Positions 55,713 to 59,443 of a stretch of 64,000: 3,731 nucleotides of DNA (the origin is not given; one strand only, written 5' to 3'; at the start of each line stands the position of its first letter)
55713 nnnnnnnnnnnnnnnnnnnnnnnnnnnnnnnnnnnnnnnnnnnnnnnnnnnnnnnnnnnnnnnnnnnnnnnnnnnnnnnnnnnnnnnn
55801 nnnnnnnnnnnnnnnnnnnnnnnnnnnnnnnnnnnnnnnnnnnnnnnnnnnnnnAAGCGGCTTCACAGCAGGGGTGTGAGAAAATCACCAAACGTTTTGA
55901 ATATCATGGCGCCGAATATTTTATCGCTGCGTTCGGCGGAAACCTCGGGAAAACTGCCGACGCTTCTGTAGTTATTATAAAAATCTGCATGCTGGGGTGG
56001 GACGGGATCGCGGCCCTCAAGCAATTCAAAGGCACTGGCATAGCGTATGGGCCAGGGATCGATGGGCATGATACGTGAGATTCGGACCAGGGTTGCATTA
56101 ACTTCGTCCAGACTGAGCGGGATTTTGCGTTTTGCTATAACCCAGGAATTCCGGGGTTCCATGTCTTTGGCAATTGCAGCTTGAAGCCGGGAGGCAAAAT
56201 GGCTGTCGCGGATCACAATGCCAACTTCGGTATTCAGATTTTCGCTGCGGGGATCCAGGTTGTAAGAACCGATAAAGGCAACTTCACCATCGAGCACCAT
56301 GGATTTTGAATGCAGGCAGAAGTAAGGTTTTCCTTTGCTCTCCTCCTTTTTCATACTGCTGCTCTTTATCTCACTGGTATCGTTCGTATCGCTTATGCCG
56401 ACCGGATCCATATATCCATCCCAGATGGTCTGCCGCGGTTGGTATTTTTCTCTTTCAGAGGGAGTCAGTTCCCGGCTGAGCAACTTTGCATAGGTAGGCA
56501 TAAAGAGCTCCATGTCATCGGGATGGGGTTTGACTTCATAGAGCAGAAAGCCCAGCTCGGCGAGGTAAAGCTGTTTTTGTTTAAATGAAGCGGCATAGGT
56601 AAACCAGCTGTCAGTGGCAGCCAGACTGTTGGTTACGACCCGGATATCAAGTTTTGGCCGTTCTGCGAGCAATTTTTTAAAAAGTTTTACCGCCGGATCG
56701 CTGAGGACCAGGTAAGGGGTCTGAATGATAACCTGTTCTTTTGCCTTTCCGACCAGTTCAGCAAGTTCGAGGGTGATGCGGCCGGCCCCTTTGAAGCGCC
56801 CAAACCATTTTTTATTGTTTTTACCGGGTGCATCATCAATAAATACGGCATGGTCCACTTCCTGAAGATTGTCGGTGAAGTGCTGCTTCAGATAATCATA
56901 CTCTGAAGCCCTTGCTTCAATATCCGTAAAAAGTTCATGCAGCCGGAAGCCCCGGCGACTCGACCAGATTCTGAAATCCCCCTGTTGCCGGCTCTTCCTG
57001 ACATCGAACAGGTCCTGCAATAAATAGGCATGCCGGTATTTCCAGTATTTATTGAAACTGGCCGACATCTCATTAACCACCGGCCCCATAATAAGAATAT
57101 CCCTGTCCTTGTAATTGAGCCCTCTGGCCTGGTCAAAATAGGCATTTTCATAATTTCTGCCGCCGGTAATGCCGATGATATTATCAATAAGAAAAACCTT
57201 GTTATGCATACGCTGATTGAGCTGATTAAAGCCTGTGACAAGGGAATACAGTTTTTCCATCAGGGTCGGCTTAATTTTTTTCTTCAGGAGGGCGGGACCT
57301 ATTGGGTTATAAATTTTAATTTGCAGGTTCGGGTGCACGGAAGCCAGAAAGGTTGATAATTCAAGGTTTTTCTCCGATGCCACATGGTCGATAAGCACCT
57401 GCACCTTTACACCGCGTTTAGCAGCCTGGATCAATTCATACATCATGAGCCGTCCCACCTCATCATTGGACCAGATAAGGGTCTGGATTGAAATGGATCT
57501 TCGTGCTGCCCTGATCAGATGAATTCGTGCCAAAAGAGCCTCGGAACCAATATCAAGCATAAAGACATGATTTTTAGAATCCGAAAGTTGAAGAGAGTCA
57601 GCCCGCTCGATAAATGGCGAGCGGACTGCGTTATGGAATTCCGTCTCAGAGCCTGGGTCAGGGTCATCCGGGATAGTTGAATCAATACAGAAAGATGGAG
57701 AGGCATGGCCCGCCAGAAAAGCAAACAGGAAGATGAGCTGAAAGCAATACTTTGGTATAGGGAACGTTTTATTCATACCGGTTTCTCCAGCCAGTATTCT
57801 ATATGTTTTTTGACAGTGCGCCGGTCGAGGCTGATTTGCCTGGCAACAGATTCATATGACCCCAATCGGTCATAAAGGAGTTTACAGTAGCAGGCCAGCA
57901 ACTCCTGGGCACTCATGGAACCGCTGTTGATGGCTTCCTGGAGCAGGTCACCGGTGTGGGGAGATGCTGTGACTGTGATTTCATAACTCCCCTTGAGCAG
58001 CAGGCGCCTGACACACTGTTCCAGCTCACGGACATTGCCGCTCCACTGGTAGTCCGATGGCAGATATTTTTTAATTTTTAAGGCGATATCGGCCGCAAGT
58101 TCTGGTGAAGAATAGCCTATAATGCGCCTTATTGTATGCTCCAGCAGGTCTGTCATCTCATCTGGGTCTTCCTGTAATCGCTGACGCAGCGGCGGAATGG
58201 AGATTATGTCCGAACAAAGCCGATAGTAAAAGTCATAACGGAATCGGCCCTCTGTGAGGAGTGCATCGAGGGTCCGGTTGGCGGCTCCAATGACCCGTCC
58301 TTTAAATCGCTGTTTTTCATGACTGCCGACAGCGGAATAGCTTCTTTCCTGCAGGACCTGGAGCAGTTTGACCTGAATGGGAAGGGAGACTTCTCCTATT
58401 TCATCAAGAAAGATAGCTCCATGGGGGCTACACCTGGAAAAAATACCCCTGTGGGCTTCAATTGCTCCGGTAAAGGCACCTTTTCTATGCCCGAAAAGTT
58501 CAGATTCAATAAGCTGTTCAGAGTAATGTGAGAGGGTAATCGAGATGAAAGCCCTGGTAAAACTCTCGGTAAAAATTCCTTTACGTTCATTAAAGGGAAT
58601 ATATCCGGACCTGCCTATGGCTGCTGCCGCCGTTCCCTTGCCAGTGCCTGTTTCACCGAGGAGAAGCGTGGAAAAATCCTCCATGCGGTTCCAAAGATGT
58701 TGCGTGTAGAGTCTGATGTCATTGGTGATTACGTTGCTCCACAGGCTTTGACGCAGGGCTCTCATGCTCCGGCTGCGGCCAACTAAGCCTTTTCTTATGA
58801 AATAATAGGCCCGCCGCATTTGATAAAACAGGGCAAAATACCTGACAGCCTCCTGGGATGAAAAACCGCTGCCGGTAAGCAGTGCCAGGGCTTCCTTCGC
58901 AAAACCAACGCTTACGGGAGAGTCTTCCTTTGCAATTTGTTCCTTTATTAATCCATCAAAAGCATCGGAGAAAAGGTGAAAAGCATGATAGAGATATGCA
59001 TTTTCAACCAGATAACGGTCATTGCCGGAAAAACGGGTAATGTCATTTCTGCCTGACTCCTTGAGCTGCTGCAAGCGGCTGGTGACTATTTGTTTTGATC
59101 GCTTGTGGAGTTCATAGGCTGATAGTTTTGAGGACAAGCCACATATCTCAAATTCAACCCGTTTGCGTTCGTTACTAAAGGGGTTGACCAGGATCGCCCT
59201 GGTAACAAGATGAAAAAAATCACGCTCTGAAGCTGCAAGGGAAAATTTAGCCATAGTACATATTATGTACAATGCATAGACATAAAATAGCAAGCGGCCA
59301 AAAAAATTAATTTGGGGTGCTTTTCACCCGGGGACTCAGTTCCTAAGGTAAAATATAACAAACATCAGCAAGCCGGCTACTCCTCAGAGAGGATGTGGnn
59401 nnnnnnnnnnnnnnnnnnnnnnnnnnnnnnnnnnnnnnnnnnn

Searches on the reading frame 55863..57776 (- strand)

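Call 9: search_protein_families(library=pfam, proteins=[window:55863-57776:-], max_evalue=1)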
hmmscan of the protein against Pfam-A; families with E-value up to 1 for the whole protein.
window:55863-57776:- (637 aa): 2 families
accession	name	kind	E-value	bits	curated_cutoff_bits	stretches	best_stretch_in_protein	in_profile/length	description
PF13091.12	PLDc_2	-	2.2e-31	108.9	27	2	340-537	3-130/132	PLD-like domain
PF00614.28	PLDc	-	1e-08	35.3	21.9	1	488-511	5-28/28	Phospholipase D Active site motif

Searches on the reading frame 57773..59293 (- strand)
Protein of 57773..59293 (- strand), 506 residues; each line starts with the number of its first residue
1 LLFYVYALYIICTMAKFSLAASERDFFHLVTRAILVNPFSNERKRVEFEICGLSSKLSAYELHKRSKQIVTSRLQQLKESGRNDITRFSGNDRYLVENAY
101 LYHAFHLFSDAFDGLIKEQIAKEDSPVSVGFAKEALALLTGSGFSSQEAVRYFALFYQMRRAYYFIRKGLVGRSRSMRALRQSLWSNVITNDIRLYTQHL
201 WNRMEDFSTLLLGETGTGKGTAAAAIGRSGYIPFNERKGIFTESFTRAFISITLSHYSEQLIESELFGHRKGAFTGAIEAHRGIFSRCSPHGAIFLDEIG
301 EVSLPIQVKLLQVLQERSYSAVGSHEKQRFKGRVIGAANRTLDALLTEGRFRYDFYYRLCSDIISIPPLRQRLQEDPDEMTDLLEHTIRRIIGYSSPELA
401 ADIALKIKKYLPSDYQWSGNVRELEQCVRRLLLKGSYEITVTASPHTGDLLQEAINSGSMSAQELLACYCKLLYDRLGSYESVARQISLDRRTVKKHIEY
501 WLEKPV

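Call 9: search_protein_families(library=pfam, proteins=[window:57773-59293:-], max_evalue=1)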
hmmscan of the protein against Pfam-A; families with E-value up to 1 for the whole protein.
window:57773-59293:- (506 aa): 7 families
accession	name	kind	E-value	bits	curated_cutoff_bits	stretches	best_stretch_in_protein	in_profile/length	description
PF00158.32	Sigma54_activat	-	4.5e-41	140.8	20.2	1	205-360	21-163/168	Sigma-54 interaction domain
PF25601.1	AAA_lid_14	-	2.3e-05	24.6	27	1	402-434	28-59/87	AAA+ ATPase lid domain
PF07728.20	AAA_5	-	9.1e-05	22.9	22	1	257-340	33-123/139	AAA domain (dynein-related subfamily)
PF00004.35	AAA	-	0.0017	19.2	21.2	1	210-355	2-127/131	ATPase family associated with various cellular activities (AAA)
PF14532.12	Sigma54_activ_2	-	0.002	18.8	25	1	291-369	70-138/138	Sigma-54 interaction domain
PF07724.20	AAA_2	-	0.0099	16.4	27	1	208-316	5-101/166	AAA domain (Cdc48 subfamily)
PF20030.5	bpMoxR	-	0.12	11.8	27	1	294-340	101-146/205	MoxR domain in the MoxR-vWA-beta-propeller ternary systems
